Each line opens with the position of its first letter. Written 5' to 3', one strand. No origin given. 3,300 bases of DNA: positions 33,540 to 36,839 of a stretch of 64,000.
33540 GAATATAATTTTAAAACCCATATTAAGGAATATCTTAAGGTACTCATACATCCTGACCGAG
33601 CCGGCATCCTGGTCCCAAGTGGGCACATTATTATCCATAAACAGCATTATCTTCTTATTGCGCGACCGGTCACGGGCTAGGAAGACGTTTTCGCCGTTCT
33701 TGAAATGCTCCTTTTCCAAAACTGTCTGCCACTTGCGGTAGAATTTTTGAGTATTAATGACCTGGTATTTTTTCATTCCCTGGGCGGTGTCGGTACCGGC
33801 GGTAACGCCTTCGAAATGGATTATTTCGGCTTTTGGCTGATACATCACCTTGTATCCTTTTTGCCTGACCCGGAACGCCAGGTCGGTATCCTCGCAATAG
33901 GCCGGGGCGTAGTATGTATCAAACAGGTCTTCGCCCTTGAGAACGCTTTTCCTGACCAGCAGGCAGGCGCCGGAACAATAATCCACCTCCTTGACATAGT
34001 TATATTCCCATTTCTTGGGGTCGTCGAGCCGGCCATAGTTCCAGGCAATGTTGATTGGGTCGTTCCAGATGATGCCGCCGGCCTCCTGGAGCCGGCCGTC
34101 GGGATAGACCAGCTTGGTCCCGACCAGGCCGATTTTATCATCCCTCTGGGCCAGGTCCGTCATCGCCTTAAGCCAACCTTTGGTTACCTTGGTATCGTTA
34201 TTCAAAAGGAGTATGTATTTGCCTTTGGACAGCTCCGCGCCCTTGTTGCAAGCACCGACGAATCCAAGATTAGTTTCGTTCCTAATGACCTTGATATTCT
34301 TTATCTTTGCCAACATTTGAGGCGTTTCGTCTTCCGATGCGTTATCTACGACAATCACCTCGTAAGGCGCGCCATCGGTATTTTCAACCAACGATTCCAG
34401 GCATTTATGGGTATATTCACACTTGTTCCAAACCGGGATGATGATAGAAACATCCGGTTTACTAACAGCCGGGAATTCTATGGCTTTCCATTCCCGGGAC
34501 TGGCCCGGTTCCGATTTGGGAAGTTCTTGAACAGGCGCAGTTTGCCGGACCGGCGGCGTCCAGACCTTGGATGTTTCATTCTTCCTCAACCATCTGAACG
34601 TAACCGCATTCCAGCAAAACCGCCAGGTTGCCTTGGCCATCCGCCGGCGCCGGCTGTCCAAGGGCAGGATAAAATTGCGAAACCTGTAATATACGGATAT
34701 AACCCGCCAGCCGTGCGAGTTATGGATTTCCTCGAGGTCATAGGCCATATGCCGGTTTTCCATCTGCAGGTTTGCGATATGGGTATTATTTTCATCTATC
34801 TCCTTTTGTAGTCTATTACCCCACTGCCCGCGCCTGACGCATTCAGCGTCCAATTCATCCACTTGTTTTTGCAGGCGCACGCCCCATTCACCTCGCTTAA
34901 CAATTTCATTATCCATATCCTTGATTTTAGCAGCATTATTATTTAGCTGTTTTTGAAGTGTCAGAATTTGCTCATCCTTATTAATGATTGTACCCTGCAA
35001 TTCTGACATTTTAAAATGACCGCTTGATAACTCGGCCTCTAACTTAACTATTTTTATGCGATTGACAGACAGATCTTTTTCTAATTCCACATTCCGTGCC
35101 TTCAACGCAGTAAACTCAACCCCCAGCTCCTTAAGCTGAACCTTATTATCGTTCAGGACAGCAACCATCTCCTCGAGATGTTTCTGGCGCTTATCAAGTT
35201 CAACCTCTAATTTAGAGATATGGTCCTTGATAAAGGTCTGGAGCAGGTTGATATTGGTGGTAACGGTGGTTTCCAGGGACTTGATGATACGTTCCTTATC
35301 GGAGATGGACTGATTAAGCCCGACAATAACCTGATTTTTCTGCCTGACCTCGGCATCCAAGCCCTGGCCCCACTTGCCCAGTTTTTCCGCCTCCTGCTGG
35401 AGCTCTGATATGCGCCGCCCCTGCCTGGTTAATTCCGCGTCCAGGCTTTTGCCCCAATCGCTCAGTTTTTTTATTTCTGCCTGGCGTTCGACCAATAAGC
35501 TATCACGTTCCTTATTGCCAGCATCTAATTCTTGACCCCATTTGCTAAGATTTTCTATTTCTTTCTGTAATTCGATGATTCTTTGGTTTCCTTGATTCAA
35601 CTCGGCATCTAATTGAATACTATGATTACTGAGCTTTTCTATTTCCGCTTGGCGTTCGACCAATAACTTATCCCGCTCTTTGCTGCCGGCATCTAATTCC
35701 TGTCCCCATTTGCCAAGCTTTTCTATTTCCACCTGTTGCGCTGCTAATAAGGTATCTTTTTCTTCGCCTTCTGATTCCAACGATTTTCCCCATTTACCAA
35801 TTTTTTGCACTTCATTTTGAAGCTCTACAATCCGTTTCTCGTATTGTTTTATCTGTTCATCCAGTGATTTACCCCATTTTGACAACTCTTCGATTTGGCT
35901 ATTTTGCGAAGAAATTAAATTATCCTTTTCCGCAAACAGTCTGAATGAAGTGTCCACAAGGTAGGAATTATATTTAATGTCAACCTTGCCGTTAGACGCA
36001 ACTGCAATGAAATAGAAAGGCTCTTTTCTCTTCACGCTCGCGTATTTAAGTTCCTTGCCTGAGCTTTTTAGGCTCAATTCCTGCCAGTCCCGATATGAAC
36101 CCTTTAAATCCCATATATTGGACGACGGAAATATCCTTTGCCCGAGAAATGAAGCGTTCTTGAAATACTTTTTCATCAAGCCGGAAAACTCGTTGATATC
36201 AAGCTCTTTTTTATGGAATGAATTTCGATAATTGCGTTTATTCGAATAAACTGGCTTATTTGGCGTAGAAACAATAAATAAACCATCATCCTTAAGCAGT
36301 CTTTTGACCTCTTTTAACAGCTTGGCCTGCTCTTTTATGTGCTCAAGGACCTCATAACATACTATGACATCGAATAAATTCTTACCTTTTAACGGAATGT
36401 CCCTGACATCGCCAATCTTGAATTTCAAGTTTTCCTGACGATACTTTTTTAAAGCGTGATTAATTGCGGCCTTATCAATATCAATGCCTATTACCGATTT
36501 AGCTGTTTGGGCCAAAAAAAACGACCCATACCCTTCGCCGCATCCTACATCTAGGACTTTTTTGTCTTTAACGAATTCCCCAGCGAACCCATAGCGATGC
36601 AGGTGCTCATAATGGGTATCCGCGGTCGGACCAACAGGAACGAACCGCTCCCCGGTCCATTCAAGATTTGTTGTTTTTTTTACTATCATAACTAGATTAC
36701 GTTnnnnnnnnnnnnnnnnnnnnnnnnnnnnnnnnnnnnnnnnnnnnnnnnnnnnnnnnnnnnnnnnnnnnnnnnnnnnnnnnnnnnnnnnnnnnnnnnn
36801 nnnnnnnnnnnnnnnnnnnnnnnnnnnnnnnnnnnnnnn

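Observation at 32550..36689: A 1379 aa methyltransferase / coiled-coil / GT2 / GT4 fusion with tandem KWG repeats: candidate chain-length ruler and terminator-polymerase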

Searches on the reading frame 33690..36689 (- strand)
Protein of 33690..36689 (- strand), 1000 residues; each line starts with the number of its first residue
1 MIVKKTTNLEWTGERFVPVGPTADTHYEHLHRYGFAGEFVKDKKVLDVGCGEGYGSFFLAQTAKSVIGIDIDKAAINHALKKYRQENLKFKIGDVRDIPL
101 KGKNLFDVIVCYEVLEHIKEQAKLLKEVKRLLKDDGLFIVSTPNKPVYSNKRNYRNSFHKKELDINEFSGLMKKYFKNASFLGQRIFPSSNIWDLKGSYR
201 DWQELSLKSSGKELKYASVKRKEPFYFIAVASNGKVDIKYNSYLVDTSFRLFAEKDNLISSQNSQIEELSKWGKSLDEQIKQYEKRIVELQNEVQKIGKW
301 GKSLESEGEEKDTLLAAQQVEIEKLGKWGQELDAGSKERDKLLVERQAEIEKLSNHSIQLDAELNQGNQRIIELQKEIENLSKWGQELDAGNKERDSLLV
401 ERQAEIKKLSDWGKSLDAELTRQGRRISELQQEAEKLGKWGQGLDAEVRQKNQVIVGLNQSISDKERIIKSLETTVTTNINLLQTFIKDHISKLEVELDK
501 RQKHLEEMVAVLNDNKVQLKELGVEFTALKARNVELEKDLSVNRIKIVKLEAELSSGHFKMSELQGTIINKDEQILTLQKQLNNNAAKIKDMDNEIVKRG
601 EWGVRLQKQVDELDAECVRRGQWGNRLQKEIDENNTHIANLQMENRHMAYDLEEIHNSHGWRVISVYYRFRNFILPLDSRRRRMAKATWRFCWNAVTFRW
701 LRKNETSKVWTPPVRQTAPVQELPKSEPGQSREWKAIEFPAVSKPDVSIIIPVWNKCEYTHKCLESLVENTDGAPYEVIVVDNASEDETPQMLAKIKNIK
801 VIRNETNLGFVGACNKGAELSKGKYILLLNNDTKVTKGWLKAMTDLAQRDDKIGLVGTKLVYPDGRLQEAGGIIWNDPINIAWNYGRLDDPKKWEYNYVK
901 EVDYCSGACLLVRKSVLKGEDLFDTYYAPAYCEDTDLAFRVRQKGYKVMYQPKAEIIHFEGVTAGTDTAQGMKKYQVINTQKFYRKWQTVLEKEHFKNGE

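Call 58: predict_structure(alignment_id=A3)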
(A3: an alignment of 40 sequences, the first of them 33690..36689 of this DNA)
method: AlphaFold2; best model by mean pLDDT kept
length: 1000 residues; sequences in the alignment: 40
mean_pLDDT: 77.8   pTM: 0.40
mean pLDDT of the five models: 77.8, 76.5, 76.2, 75.2, 72.8
residues with pLDDT >= 90: 348; 70-90: 348; 50-70: 235; < 50: 69
segments of 3 or more residues with pLDDT < 50: 1-8, 198-200, 388-392, 693-730, 965-971, 998-1000
pLDDT, mean of each block of 10 residues (from residue 1): 40 55 77 93 97 94 97 92 95 96 97 93 97 97 90 81 94 96 82 72 72 73 90 85 79 75 70 74 76 70 67 67 63 60 69 70 71 72 55 61 73 71 70 66 62 66 67 67 69 73 75 75 78 82 82 65 76 83 81 79 79 75 68 64 58 60 70 73 69 44 33 34 40 84 96 93 96 94 93 95 93 96 97 95 96 97 91 76 85 93 92 92 91 93 95 94 50 76 90 63
secondary structure, 60 per line:
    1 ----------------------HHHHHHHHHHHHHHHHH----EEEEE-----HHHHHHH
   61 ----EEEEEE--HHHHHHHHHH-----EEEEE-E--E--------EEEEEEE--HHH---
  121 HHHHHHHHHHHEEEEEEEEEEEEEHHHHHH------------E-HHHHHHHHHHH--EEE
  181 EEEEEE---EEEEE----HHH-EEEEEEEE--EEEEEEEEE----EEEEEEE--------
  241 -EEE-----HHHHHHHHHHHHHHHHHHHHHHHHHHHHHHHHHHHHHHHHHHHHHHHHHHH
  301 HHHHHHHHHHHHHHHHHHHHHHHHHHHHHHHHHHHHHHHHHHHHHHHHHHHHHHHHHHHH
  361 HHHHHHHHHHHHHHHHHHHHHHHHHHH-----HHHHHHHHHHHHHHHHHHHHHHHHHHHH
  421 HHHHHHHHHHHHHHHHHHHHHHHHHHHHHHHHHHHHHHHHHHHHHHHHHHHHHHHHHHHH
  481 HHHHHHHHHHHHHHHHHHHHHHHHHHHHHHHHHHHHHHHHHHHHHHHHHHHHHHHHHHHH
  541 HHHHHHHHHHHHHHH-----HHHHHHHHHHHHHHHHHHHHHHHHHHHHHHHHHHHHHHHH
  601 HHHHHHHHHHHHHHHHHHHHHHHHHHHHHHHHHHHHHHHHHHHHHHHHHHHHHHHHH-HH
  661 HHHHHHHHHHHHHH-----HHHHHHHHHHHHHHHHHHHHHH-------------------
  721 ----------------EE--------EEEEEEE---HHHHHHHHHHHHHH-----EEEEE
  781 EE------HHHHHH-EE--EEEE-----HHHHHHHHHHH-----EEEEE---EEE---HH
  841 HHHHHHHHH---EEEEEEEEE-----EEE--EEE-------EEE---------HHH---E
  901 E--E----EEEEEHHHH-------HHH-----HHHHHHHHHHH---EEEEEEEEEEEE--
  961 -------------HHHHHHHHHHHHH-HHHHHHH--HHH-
elements in order (helices of 4 or more, strands of 3 or more residues): H23-39 E44-48 H54-60 E65-70 H73-82 E88-92 E106-112 H121-131 E132-144 H145-150 H165-175 E178-186 E190-194 E203-210 E213-221 E226-232 E242-244 H250-387 H393-555 H561-657 H659-674 H680-701 E747-753 H757-770 E776-782 H789-794 E800-803 H809-819 E825-829 E833-835 H839-849 E853-861 E867-869 E872-874 E882-884 E909-913 H914-917 H933-943 E947-958 H974-986 H988-994

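Call 61: fold_search(model_id=the predicted structure, library=pdb)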
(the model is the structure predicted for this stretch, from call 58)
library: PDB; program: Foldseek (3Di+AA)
matches with E <= 10: 1334; with E <= 0.001: 926
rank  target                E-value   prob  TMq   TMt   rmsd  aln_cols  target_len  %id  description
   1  2ffu_A                5.1e-13  1.00  0.20  0.38   8.8       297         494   18  Crystal Structure of Human ppGalNAcT-2 complexed with UDP and EA2 (released 2006-01-31)
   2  4d0z_C                5.4e-13  1.00  0.20  0.40   9.5       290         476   19  GalNAc-T2 crystal soaked with UDP-5SGalNAc, mEA2 and manganese (Higher resolution dataset) (released 2014-05-28)
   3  6nqt_F                6.1e-13  1.00  0.21  0.41   9.1       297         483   17  GalNac-T2 soaked with UDP-sugar (released 2020-01-29)
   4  4d0z_F                8.5e-13  1.00  0.20  0.39   7.5       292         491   17  GalNAc-T2 crystal soaked with UDP-5SGalNAc, mEA2 and manganese (Higher resolution dataset) (released 2014-05-28)
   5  8ujf_A                1.1e-12  1.00  0.19  0.35   6.7       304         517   18  X-ray crystal structure of Toxoplasma gondii GalNAc-T3 in complex with UDP-GalNAc, Mn2+, and Muc5AC-3,13 (released 2024-05-15)
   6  6nqt_E                1.3e-12  1.00  0.20  0.40  10.0       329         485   16  GalNac-T2 soaked with UDP-sugar (released 2020-01-29)
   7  3l8d                  1.5e-12  1.00  0.15  0.70   8.2       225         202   22  Crystal structure of methyltransferase from Bacillus Thuringiensis (released 2010-01-12)
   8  6e7i_A                1.8e-12  1.00  0.21  0.39   9.5       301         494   17  Human ppGalNAcT2 I253A/L310A Mutant with EA2 and UDP (released 2020-01-29)
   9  5ndf_E                1.8e-12  1.00  0.20  0.39   9.2       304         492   17  Small-molecule inhibition of ppGalNAc-Ts selectively reduces mucin-type O-glycosylation (released 2017-11-01)
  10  6s22_A                1.9e-12  1.00  0.19  0.34   7.5       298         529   19  Crystal structure of the TgGalNAc-T3 in complex with UDP, manganese and FGF23c (released 2019-12-25)
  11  8ujf_B                2.7e-12  1.00  0.20  0.36   6.8       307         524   17  X-ray crystal structure of Toxoplasma gondii GalNAc-T3 in complex with UDP-GalNAc, Mn2+, and Muc5AC-3,13 (released 2024-05-15)
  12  6nqt_A                2.9e-12  1.00  0.21  0.40   8.9       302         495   18  GalNac-T2 soaked with UDP-sugar (released 2020-01-29)
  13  6egs_A                2.9e-12  1.00  0.20  0.40   9.1       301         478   17  Crystal structure of the GalNAc-T2 F104S mutant in complex with UDP-GalNAc (released 2018-04-11)
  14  2ffv_A                2.9e-12  1.00  0.20  0.37   8.7       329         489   18  Human ppGalNAcT-2 complexed with manganese and UDP (released 2006-01-31)
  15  6egs_B                3.0e-12  1.00  0.20  0.39   6.6       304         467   17  Crystal structure of the GalNAc-T2 F104S mutant in complex with UDP-GalNAc (released 2018-04-11)
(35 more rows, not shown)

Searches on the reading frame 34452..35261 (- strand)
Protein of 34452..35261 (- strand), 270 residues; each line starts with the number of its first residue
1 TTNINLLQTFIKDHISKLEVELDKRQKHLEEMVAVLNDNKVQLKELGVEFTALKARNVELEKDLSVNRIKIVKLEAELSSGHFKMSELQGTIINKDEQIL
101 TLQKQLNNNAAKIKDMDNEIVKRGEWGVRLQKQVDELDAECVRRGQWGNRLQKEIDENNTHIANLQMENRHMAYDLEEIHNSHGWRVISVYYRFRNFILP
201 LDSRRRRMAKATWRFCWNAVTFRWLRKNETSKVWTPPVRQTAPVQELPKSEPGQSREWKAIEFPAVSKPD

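Call 45: search_protein_families(library=pfam, proteins=[window:34452-35261:-], max_evalue=10)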
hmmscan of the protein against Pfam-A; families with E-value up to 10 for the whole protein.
seq(270 aa): 42 families (the best 25 are shown)
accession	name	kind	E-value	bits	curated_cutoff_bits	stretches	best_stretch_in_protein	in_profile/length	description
PF04102.17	SlyX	-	0.00013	23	30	3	70-119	4-53/67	SlyX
PF10473.14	CENP-F_leu_zip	-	0.00031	21.3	34.5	1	10-98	21-109/140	Leucine-rich repeats of kinetochore protein Cenp-F/LEK1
PF16689.10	APC_N_CC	-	0.0029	18.2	27.4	2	52-91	12-51/52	Coiled-coil N-terminus of APC, dimerisation domain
PF19220.6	Rod_CreS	-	0.017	14.6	100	1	24-166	3-152/359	Crescentin, rod domain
PF04849.18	HAP1_N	-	0.028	14.1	33.9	2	96-179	198-283/307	HAP1 N-terminal conserved region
PF05769.16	SIKE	-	0.03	14.7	24.3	1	91-181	17-94/180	SIKE family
PF05483.17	SCP-1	-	0.054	12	23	2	38-139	606-707/787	Synaptonemal complex protein 1 (SCP-1)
PF25450.1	Rab11-FIP3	-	0.074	13.8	31.9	2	3-109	15-122/125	Rab11-FIP3-like domain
PF01576.24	Myosin_tail_1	-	0.12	10.6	38.1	1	15-169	91-245/1081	Myosin tail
PF16331.10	TolA_bind_tri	-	0.13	12.8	30.1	1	54-108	3-57/76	TolA binding protein trimerisation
PF08614.16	ATG16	-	0.14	12.8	33.7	1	70-166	82-171/200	Autophagy protein 16 (ATG16)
PF05266.19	DUF724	-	0.15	12.4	38.4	1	97-180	95-178/188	Protein of unknown function (DUF724)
PF06008.19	Laminin_I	-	0.15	12.2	34.6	1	98-182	20-104/259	Laminin Domain I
PF22138.2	MjAgo_N-like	-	0.17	12.9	27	1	89-120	26-57/69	Archaeal argonaute protein N-terminal domain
PF15960.10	DUF4763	-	0.18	11.5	30.1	1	31-138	31-147/236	Domain of unknown function (DUF4763)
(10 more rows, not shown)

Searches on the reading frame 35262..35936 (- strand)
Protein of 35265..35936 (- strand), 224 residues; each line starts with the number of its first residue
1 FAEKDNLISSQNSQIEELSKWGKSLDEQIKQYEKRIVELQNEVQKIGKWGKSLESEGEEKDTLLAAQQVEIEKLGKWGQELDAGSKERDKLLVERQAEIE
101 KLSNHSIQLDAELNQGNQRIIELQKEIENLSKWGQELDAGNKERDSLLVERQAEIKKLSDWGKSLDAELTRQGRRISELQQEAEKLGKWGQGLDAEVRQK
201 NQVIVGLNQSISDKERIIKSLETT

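Call 45: search_protein_families(library=pfam, proteins=[window:35262-35924:-], max_evalue=10)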
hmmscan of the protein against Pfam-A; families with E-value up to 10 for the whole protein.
seq(221 aa): 64 families (the best 25 are shown)
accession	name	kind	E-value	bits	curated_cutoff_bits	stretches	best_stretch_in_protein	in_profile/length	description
PF08614.16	ATG16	-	6.2e-07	30.2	33.7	3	8-70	101-163/200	Autophagy protein 16 (ATG16)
PF25610.1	HR1_TOCA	-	0.00022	21.9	27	3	19-51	56-88/90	TOCA family HR1 domain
PF05622.17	HOOK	-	0.00027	20.3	35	2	81-198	287-399/514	HOOK protein coiled-coil region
PF04849.18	HAP1_N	-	0.00077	19.2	33.9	1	4-100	210-306/307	HAP1 N-terminal conserved region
PF10046.14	BLOC1_2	-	0.00095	19.9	33.4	3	5-52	47-94/96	Biogenesis of lysosome-related organelles complex-1 subunit 2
PF24319.2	DUF7491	-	0.0026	18.4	30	1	9-55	14-60/90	Coiled-coil region of unknown function (DUF7491)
PF16043.11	DUF4795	-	0.0026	17.6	34.8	3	22-71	6-55/208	Domain of unknown function (DUF4795)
PF19111.5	DUF5798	-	0.0031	18.1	27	1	8-62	7-61/89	Family of unknown function (DUF5798)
PF00170.26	bZIP_1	-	0.0047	17.4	27.6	3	91-127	24-60/64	bZIP transcription factor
PF04102.17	SlyX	-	0.0072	17.4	30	2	160-191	21-52/67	SlyX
PF19220.6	Rod_CreS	-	0.0099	15.4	100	1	28-210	4-179/359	Crescentin, rod domain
PF14077.11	WD40_alt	-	0.012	15.9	25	0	25-46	13-34/48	Alternative WD40 repeat motif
PF13166.12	AAA_13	-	0.017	14.3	36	2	115-205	403-493/713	AAA domain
PF20675.2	MPH2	-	0.026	15.8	29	1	118-145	2-29/107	Maintenance of Photosystem II under High light 2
PF00435.27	Spectrin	-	0.028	15.4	29.9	2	116-184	3-69/105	Spectrin repeat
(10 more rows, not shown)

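Call 67: search_protein_representatives(protein=window:35265-35936:-)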
Query: 224 residues. Proteins with E-value up to 0.001 (for the whole library): 133; up to 1e-10: 34; up to 1e-30: 4. The best 133 are listed.
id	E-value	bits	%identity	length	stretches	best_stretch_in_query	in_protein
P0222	1.0e-81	290.0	37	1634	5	3-207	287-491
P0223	3.8e-55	203.3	34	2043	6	9-209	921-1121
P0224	3.6e-33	131.5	26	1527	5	14-197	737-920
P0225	2.9e-31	125.3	40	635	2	88-185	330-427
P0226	5.0e-30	121.3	26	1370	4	8-200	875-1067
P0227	4.3e-29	118.2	45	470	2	68-172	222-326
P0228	8.7e-29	117.2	34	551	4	64-213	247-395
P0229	1.0e-26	110.5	30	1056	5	11-195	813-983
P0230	1.7e-24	103.2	26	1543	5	24-214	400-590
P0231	5.9e-24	101.4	26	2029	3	4-212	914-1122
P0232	8.1e-24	101.0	35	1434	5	4-65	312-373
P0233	7.3e-22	94.6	30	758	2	8-184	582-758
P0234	8.6e-22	94.4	36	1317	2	68-220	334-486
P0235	4.3e-20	88.8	26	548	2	2-185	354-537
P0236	3.5e-19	85.8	26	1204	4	51-200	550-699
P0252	3.8e-12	62.9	37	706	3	15-201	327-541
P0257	2.8e-10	56.8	29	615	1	11-204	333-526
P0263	1.3e-09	54.6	28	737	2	40-171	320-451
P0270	2.3e-08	50.5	24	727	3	10-199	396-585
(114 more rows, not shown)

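Call 69: search_protein_families(library=pfam, proteins=[P0224, P0226, P0227, P0233, P0235, P0252, P0257, P0263, P0270, P0231], max_evalue=0.00001)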
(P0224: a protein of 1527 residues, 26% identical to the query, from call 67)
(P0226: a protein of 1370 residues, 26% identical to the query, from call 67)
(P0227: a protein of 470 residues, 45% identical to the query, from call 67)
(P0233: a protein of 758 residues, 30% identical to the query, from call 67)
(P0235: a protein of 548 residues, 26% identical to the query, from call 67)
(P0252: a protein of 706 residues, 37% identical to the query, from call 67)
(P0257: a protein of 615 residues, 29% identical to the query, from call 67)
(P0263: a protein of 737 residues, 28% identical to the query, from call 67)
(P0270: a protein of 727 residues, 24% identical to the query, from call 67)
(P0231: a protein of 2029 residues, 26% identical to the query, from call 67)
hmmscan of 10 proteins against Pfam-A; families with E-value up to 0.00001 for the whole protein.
P0224 (1527 aa): 0 families

P0226 (1370 aa): 3 families
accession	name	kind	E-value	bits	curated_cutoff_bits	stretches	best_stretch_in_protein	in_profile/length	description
PF16261.11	DUF4915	-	8.1e-18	65.1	35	1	68-277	98-315/316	Domain of unknown function (DUF4915)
PF25541.1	TBCA_PH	-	8.3e-12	45.4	27.8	0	1166-1232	63-129/139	PH domain-containing proteins, TBCA domain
PF03567.20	Sulfotransfer_2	-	1.1e-06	29.4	22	0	373-613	8-251/252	Sulfotransferase family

P0227 (470 aa): 1 family
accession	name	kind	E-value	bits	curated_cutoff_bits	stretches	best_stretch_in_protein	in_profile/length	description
PF04230.19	PS_pyruv_trans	-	1.5e-06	28.7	25.3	1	12-116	170-276/280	Polysaccharide pyruvyl transferase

P0233 (758 aa): 1 family
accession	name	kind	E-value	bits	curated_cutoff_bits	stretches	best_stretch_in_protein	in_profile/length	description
PF04230.19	PS_pyruv_trans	-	3.2e-34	119.6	25.3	1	18-354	2-280/280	Polysaccharide pyruvyl transferase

P0235 (548 aa): 0 families

P0252 (706 aa): 0 families

P0257 (615 aa): 0 families

P0263 (737 aa): 1 family
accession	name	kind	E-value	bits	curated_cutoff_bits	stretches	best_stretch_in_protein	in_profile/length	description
PF00038.26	Filament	-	5.9e-06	26.6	40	1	448-574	22-146/313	Intermediate filament protein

P0270 (727 aa): 1 family
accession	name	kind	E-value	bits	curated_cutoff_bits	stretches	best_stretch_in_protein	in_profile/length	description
PF16261.11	DUF4915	-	6.2e-17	62.3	35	1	88-292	97-309/316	Domain of unknown function (DUF4915)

P0231 (2029 aa): 7 families
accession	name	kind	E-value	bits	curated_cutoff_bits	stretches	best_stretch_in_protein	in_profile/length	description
PF00535.33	Glycos_transf_2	-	6.6e-28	98.2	23.3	1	1781-1952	1-167/168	Glycosyl transferase family 2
PF13641.12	Glyco_tranf_2_3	-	2e-15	57.9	27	1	1778-1996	1-217/230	Glycosyltransferase like family 2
PF13692.12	Glyco_trans_1_4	-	7e-09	36.5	27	1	1623-1740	21-141/142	Glycosyl transferases group 1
PF08242.18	Methyltransf_12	-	3.6e-07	31.3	30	1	411-508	1-98/98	Methyltransferase domain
PF00534.26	Glycos_transf_1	-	3.7e-07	30.3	26.4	1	1606-1754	13-171/172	Glycosyl transferases group 1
PF13524.12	Glyco_trans_1_2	-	1.7e-06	28.5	25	1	1626-1769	6-143/144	Glycosyl transferase-like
PF13489.12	Methyltransf_23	-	8.2e-06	26.1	27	0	395-513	10-119/164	Methyltransferase domain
